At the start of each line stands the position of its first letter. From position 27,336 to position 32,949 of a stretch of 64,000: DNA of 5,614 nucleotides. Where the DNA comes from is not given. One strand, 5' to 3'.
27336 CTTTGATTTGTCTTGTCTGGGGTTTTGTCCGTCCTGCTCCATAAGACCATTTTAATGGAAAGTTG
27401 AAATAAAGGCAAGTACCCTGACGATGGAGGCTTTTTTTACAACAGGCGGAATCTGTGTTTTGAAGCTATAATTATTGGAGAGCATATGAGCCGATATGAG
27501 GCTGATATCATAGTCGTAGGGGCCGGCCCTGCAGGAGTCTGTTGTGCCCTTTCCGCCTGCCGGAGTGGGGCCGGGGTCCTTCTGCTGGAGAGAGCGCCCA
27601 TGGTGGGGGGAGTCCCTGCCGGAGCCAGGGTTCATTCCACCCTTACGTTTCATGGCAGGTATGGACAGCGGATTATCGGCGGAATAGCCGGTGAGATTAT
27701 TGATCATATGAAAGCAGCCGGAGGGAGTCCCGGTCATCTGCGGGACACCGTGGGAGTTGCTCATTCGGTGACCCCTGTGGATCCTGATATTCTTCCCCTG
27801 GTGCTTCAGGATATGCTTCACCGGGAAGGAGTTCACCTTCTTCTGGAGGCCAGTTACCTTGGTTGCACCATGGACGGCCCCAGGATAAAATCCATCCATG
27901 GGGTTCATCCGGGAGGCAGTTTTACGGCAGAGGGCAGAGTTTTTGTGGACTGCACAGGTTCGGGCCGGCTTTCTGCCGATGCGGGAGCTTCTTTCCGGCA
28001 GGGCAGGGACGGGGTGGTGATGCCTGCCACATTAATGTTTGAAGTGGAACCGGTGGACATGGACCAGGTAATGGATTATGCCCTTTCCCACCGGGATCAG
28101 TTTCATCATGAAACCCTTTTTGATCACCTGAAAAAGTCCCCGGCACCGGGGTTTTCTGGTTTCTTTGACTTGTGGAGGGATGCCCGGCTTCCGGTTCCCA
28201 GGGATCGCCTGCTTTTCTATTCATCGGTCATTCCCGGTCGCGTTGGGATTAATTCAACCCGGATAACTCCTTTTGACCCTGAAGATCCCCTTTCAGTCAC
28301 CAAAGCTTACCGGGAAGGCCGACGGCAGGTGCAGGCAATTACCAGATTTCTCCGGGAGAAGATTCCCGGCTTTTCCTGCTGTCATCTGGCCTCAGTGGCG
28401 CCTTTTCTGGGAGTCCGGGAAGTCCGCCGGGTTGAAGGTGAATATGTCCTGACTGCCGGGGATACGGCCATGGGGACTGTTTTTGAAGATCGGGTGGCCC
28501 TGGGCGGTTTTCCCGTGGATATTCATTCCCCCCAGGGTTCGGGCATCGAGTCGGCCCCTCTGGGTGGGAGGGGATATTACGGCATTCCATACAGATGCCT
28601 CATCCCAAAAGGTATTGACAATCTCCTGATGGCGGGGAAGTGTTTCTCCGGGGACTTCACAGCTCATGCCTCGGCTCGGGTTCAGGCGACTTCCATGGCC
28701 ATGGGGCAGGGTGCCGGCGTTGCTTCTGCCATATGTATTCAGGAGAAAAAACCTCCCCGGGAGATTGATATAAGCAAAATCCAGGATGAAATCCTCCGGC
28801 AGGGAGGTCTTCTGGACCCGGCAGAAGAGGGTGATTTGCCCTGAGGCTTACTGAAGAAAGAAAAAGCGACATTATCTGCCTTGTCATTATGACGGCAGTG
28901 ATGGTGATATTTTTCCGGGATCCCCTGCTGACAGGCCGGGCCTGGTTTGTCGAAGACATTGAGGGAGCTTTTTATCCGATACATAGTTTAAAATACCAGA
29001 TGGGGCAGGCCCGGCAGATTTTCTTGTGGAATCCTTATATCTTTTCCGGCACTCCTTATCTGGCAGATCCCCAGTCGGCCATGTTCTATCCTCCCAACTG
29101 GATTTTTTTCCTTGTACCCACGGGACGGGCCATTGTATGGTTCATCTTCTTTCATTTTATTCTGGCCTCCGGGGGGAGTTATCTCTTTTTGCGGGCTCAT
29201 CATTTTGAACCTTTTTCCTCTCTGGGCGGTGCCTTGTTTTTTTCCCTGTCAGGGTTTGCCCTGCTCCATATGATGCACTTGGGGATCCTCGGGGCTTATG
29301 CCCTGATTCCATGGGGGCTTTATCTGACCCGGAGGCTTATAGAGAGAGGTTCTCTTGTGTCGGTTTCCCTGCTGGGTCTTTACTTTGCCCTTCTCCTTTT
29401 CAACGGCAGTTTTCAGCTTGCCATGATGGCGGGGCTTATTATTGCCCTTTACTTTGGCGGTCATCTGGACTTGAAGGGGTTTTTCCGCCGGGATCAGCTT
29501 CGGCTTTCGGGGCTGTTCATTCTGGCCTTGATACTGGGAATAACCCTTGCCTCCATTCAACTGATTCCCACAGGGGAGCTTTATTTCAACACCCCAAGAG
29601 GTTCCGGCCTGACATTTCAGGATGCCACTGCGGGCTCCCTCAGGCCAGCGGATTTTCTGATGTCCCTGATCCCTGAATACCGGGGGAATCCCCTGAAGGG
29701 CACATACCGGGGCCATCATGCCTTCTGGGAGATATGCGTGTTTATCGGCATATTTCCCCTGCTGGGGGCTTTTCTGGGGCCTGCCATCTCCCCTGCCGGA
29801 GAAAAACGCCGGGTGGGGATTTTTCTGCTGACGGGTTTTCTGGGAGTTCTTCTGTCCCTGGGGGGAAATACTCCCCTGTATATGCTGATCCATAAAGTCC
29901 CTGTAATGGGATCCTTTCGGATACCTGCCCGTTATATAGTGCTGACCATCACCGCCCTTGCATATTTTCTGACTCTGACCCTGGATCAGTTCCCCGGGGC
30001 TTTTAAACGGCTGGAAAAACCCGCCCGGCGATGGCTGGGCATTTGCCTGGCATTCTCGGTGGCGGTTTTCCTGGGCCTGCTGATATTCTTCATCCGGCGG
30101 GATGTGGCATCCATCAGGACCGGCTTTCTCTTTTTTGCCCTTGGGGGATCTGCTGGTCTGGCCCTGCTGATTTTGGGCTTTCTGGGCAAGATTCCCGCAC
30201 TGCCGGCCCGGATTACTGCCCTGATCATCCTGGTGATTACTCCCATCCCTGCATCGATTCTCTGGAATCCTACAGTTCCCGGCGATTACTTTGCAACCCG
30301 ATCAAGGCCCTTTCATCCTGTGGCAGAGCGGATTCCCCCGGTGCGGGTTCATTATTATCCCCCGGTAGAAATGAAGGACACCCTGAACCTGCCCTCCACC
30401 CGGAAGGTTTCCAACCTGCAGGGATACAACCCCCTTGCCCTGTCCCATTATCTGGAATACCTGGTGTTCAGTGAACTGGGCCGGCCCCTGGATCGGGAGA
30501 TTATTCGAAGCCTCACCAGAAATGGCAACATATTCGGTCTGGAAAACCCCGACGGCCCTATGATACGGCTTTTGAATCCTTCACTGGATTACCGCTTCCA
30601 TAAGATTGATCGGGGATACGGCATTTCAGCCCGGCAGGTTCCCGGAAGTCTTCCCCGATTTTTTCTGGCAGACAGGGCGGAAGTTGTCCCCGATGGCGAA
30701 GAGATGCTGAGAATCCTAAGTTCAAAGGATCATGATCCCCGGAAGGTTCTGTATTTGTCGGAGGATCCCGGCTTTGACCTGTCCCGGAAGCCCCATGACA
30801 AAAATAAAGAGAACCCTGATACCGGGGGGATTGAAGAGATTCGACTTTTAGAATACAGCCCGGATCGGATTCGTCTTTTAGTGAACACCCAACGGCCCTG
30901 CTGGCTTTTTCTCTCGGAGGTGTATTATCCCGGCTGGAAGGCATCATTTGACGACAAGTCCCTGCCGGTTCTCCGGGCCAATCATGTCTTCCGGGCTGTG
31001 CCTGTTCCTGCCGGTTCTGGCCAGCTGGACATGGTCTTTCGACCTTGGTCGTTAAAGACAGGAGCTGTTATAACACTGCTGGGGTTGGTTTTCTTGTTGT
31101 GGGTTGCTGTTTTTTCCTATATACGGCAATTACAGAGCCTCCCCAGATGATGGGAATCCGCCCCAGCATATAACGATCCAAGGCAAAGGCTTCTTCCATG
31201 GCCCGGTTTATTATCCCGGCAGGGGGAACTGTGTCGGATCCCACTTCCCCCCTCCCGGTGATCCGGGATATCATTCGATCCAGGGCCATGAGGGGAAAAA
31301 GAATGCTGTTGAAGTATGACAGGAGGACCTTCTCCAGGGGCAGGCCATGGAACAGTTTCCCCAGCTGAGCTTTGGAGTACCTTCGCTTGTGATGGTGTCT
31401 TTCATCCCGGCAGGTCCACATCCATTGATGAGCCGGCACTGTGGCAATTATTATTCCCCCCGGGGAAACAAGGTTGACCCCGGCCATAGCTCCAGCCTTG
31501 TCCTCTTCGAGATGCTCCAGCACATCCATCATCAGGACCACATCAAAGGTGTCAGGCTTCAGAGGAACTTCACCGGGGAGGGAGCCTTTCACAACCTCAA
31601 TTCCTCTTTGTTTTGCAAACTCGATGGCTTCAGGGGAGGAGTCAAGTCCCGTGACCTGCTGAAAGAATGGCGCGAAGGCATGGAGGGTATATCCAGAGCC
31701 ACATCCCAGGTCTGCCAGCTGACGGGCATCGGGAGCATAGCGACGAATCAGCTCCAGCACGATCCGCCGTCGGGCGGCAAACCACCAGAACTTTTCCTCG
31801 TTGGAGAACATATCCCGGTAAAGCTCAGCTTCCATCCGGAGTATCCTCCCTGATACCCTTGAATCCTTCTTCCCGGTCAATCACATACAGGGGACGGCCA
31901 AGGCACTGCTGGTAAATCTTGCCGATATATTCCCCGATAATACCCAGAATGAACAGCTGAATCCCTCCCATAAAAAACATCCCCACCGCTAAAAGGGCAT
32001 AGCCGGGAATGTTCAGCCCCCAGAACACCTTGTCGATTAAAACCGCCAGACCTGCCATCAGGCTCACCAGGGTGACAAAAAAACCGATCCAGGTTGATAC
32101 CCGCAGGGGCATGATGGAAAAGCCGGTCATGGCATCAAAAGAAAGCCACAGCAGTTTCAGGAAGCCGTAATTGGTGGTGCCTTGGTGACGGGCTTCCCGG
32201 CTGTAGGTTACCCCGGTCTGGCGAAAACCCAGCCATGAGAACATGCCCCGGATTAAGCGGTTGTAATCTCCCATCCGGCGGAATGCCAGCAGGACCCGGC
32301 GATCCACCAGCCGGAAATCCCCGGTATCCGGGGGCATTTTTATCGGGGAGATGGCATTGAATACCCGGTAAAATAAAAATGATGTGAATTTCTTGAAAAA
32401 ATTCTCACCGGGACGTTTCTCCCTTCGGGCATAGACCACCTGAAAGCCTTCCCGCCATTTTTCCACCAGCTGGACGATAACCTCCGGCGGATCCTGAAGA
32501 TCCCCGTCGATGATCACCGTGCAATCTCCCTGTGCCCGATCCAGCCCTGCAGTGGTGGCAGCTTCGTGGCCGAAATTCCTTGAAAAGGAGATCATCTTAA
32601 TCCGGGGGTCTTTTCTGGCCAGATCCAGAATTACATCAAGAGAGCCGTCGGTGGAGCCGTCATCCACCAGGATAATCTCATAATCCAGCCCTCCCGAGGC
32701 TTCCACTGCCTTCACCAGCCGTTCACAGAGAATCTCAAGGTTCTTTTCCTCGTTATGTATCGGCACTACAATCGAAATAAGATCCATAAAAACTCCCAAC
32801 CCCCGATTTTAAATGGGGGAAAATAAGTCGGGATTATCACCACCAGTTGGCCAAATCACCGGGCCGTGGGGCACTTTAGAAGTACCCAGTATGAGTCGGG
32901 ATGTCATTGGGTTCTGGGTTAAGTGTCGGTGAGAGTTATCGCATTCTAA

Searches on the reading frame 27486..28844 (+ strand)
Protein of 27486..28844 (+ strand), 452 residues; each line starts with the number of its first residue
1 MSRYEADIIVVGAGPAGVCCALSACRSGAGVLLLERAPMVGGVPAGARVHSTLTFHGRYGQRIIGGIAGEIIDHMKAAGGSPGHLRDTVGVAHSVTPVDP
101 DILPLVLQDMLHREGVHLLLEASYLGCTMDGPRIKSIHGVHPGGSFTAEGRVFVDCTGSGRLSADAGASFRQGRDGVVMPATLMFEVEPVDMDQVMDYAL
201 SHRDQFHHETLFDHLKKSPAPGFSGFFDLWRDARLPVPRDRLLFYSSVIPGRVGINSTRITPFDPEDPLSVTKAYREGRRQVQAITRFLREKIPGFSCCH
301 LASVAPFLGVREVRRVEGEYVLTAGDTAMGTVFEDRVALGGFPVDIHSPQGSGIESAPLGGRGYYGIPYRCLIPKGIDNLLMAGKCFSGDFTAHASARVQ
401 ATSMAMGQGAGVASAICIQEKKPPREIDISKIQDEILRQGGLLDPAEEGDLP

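Call 15: search_protein_families(library=pfam, proteins=[window:27486-28844:+], max_evalue=0.00001)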
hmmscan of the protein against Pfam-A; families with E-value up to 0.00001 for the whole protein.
window:27486-28844:+ (452 aa): 1 family
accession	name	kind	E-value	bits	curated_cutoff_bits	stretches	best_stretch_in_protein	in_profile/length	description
PF12831.13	FAD_oxidored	-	2.5e-108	363.5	27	1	7-435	1-415/416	FAD dependent oxidoreductase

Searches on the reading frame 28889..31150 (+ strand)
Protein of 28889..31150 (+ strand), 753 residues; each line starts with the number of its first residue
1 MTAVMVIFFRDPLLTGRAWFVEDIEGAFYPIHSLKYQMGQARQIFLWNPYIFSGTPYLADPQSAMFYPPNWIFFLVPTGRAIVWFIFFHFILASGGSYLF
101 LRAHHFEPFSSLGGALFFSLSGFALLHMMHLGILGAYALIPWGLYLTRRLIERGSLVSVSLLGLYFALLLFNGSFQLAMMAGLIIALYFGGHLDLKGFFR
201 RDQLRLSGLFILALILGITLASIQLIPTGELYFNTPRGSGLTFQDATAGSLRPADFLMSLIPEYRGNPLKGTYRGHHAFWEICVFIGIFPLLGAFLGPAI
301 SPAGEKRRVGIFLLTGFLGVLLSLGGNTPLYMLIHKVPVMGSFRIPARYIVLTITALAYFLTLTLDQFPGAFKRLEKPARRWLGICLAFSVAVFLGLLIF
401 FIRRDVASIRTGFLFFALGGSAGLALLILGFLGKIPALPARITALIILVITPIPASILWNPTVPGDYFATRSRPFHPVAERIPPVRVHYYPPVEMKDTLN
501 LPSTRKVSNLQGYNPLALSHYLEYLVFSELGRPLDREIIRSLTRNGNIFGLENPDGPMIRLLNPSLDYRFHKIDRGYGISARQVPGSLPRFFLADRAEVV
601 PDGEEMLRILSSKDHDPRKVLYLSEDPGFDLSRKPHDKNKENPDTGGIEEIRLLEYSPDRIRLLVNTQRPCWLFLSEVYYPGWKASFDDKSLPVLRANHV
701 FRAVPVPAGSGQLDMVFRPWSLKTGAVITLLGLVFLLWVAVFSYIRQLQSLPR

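Call 18: search_protein_families(library=pfam, proteins=[window:28889-31150:+], max_evalue=0.00001)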
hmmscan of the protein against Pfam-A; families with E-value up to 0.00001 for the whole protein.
window:28889-31150:+ (753 aa): 1 family
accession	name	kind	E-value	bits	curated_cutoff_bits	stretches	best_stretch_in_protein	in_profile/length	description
PF09586.16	YfhO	-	2.3e-18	66.5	28.5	1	653-729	758-835/835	Bacterial membrane protein YfhO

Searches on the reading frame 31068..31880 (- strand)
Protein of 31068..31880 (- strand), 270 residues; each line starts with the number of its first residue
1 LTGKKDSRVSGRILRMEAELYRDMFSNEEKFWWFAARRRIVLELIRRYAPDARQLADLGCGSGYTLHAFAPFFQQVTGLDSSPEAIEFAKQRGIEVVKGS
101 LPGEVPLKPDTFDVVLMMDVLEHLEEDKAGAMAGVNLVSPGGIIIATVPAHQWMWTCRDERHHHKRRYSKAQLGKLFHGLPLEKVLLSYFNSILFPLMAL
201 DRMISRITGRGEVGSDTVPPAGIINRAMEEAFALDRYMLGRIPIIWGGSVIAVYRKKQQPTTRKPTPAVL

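Call 18: search_protein_families(library=pfam, proteins=[window:31068-31880:-], max_evalue=0.00001)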
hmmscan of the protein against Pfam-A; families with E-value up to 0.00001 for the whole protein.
window:31068-31880:- (270 aa): 5 families
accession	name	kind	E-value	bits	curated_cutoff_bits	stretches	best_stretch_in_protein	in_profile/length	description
PF08241.18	Methyltransf_11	-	3.7e-15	56.8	21.2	1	57-145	2-94/95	Methyltransferase domain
PF13649.12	Methyltransf_25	-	1.9e-13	51.3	27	1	57-134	3-88/97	Methyltransferase domain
PF08242.18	Methyltransf_12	-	2.2e-13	51.2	30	1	57-144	2-98/98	Methyltransferase domain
PF13489.12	Methyltransf_23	-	4.3e-13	49.7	27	1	37-180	5-157/164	Methyltransferase domain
PF13847.12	Methyltransf_31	-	5.4e-11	42.8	27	1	54-151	6-120/145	Methyltransferase domain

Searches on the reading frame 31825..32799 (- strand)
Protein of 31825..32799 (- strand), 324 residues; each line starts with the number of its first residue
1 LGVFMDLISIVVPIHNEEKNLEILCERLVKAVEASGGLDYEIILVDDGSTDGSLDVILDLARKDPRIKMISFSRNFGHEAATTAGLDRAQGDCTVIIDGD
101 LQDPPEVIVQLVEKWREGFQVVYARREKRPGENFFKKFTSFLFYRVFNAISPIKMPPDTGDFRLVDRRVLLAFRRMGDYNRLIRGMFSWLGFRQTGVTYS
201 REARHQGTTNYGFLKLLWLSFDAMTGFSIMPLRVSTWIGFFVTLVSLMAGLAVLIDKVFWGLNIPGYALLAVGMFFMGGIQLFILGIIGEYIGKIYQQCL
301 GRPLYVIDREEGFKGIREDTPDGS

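Call 18: search_protein_families(library=pfam, proteins=[window:31825-32799:-], max_evalue=0.00001)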
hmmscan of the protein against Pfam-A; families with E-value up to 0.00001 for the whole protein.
window:31825-32799:- (324 aa): 1 family
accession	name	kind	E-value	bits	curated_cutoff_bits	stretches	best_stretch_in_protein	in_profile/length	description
PF00535.33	Glycos_transf_2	-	9.7e-34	117.2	23.3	1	9-170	1-164/168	Glycosyl transferase family 2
